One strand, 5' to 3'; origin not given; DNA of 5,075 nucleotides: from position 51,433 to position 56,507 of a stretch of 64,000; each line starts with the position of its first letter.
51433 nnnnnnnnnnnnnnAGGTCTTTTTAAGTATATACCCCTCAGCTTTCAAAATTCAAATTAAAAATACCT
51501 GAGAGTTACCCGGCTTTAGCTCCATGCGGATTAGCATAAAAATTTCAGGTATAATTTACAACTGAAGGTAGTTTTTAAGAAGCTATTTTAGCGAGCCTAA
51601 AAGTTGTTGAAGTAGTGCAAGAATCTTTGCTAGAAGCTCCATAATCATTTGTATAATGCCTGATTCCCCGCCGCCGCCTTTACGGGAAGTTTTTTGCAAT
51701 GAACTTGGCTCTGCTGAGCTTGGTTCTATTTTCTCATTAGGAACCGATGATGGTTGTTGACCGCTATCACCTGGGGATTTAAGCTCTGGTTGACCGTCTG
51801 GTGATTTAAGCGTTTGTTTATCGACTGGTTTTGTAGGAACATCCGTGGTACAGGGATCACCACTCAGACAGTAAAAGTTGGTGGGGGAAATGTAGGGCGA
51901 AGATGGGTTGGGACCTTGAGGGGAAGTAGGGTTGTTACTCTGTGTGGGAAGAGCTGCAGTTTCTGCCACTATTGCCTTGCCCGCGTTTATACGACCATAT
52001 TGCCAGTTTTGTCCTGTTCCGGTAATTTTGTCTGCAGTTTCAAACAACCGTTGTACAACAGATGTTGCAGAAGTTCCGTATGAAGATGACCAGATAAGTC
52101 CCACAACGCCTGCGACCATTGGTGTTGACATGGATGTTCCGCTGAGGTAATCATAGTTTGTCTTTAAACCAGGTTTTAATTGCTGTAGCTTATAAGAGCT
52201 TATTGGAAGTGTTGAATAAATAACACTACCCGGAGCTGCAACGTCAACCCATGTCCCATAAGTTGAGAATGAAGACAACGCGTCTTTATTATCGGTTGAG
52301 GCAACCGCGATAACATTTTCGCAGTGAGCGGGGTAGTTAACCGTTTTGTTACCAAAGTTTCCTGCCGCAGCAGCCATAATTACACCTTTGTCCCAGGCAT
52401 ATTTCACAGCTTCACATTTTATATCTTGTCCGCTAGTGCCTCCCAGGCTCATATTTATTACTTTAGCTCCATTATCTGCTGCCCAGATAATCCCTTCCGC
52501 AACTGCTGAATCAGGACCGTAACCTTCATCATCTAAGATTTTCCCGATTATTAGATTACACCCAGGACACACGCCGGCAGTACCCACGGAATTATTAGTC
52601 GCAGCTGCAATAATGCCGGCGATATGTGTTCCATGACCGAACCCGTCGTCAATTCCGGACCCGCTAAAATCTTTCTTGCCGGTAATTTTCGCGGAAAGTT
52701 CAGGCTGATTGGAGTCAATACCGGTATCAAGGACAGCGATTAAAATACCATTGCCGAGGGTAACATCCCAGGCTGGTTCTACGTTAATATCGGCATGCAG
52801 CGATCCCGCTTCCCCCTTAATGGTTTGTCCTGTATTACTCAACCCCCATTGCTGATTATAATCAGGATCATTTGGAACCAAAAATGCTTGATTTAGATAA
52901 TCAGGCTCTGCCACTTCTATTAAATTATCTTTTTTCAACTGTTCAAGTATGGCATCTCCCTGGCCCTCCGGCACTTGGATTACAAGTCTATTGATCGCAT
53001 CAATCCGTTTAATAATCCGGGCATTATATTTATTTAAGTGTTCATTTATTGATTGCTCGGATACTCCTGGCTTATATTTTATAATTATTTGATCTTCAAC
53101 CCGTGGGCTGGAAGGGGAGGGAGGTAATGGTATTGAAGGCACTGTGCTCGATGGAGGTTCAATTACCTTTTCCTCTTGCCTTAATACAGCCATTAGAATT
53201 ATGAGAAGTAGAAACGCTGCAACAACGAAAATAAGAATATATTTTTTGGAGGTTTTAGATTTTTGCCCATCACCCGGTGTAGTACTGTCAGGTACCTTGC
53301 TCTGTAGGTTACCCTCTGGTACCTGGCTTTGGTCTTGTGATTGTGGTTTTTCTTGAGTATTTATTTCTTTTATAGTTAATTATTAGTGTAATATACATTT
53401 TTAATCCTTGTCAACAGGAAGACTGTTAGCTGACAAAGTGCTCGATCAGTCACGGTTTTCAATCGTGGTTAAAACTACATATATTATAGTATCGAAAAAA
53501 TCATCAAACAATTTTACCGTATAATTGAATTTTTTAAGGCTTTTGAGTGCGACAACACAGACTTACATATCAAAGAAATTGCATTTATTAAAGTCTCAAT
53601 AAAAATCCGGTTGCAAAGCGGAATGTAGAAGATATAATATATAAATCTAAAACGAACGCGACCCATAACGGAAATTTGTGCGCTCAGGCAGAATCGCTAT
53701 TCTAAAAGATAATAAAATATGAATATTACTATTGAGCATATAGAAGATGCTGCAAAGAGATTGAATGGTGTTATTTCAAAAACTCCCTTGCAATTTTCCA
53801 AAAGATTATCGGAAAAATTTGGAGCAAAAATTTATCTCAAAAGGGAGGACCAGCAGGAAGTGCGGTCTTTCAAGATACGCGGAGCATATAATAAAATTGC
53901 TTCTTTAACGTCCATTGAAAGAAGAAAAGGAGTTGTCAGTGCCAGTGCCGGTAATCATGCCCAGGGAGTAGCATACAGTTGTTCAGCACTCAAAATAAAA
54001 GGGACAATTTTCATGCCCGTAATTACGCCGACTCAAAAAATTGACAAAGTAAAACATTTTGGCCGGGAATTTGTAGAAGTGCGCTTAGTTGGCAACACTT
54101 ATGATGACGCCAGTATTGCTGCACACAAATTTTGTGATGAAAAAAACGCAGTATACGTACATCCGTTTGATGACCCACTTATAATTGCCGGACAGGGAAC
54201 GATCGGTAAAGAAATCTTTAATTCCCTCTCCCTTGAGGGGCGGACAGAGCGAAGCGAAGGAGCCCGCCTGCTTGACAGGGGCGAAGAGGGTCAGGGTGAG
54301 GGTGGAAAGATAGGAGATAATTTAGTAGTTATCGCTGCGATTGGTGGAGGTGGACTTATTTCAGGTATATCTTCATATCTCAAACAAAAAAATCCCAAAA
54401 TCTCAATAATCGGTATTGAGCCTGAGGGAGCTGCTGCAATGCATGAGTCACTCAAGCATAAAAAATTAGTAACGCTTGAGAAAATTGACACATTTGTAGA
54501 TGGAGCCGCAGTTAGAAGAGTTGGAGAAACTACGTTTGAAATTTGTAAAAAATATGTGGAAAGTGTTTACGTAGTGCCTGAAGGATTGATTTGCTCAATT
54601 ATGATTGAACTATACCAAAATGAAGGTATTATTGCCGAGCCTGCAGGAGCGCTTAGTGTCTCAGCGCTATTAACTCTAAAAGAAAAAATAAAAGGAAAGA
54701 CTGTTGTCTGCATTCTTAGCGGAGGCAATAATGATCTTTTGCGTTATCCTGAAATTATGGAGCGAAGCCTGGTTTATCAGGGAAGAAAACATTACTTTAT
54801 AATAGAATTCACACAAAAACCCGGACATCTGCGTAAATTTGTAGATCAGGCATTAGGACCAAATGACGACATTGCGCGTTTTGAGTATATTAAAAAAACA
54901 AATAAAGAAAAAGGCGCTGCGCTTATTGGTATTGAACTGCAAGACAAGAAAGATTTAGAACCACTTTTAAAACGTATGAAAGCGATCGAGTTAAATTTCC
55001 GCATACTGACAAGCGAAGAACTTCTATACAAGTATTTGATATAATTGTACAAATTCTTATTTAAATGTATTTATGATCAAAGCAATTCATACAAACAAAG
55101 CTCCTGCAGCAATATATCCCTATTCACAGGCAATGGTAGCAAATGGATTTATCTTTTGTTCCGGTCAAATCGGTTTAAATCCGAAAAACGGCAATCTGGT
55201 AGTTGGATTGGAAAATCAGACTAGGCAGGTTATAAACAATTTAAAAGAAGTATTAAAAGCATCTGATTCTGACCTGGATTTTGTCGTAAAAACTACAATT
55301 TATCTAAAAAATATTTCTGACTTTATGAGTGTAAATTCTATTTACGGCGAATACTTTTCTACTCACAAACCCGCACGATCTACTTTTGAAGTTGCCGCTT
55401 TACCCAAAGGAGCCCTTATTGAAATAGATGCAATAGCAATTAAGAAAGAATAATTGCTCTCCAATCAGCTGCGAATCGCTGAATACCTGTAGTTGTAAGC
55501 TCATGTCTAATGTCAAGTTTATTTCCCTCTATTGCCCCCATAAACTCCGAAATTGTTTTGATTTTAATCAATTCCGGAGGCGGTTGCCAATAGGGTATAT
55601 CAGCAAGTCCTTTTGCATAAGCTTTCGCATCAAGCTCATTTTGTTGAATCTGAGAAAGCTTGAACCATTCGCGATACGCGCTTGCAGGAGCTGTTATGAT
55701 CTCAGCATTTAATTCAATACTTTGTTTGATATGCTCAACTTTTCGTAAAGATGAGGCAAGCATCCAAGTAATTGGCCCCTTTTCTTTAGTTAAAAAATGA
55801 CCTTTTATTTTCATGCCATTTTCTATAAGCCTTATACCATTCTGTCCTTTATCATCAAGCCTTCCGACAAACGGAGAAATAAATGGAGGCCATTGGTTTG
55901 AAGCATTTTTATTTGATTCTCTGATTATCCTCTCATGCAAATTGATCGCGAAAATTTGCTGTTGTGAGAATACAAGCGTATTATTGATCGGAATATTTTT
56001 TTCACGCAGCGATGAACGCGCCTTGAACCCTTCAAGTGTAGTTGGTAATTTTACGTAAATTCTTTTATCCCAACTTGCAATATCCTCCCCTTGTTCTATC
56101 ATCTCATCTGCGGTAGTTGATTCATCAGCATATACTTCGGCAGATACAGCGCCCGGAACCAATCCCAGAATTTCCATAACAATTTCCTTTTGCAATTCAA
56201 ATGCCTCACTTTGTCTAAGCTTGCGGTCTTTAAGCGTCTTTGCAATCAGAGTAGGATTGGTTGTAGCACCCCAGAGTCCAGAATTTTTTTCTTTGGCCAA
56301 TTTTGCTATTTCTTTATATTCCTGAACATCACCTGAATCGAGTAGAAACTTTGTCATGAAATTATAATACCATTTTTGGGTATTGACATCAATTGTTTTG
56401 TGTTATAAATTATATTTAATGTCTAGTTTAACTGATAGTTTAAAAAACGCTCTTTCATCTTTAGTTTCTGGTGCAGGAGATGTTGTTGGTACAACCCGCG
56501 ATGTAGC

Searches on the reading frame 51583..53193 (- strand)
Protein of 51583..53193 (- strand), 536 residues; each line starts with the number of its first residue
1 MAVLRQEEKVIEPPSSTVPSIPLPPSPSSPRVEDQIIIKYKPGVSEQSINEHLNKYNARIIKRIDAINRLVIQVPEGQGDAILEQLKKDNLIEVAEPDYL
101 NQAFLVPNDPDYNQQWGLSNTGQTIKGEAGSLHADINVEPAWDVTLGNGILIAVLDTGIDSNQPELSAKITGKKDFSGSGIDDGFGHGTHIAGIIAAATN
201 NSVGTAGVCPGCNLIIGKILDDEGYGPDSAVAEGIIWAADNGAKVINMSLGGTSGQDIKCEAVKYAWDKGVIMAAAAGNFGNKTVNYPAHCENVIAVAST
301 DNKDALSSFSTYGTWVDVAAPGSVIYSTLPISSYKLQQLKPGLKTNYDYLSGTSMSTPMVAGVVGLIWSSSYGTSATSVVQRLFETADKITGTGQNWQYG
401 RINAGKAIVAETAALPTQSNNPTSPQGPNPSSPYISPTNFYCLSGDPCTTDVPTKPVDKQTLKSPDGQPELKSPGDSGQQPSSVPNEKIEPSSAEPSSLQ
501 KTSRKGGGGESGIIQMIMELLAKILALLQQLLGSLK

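Call 31: search_protein_families(library=pfam, proteins=[window:51583-53193:-], max_evalue=0.001)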
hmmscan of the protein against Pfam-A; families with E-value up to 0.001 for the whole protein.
window:51583-53193:- (536 aa): 2 families
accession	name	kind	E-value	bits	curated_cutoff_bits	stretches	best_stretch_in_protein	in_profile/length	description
PF00082.27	Peptidase_S8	-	2.1e-55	188.5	21.8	1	147-400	1-286/288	Subtilase family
PF22148.1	Fervidolysin_NPro-like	-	1.1e-11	45.3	21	1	32-98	16-81/81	Fervidolysin N-terminal prodomain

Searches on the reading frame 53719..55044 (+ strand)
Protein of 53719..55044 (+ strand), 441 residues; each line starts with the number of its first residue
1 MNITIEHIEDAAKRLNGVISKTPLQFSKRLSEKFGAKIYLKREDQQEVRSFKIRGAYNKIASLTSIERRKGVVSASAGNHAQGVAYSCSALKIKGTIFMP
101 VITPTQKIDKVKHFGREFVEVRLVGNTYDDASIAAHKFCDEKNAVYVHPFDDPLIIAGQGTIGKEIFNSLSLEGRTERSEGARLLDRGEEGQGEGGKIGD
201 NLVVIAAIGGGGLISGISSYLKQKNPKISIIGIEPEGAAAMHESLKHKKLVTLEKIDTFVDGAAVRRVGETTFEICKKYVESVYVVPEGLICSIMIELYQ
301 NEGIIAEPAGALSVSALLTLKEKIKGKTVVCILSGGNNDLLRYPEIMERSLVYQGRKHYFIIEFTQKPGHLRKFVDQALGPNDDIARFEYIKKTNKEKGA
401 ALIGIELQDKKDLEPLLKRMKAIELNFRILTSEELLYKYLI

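Call 31: search_protein_families(library=pfam, proteins=[window:53719-55044:+], max_evalue=0.001)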
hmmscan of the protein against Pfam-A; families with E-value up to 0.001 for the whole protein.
window:53719-55044:+ (441 aa): 2 families
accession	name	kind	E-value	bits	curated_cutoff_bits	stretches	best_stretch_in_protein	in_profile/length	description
PF00291.31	PALP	-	6.3e-79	265.8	35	1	18-335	4-295/295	Pyridoxal-phosphate dependent enzyme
PF00585.24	Thr_dehydrat_C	-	7.2e-23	80.7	27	1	348-440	1-91/91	C-terminal regulatory domain of Threonine dehydratase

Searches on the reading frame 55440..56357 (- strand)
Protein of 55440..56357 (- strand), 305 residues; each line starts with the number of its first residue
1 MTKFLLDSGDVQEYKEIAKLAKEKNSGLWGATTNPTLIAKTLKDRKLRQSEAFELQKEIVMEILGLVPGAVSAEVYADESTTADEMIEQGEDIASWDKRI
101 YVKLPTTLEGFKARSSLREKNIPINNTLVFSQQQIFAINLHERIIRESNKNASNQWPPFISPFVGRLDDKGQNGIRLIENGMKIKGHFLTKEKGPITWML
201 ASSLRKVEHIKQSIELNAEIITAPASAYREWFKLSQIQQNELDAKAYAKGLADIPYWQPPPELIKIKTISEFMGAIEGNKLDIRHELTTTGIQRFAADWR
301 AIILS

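Call 31: search_protein_families(library=pfam, proteins=[window:55440-56357:-], max_evalue=0.001)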
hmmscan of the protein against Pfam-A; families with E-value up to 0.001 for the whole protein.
window:55440-56357:- (305 aa): 1 family
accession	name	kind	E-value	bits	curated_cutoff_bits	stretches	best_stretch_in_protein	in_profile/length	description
PF00923.25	TAL_FSA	-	1.8e-38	133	27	1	5-302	2-281/285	Transaldolase/Fructose-6-phosphate aldolase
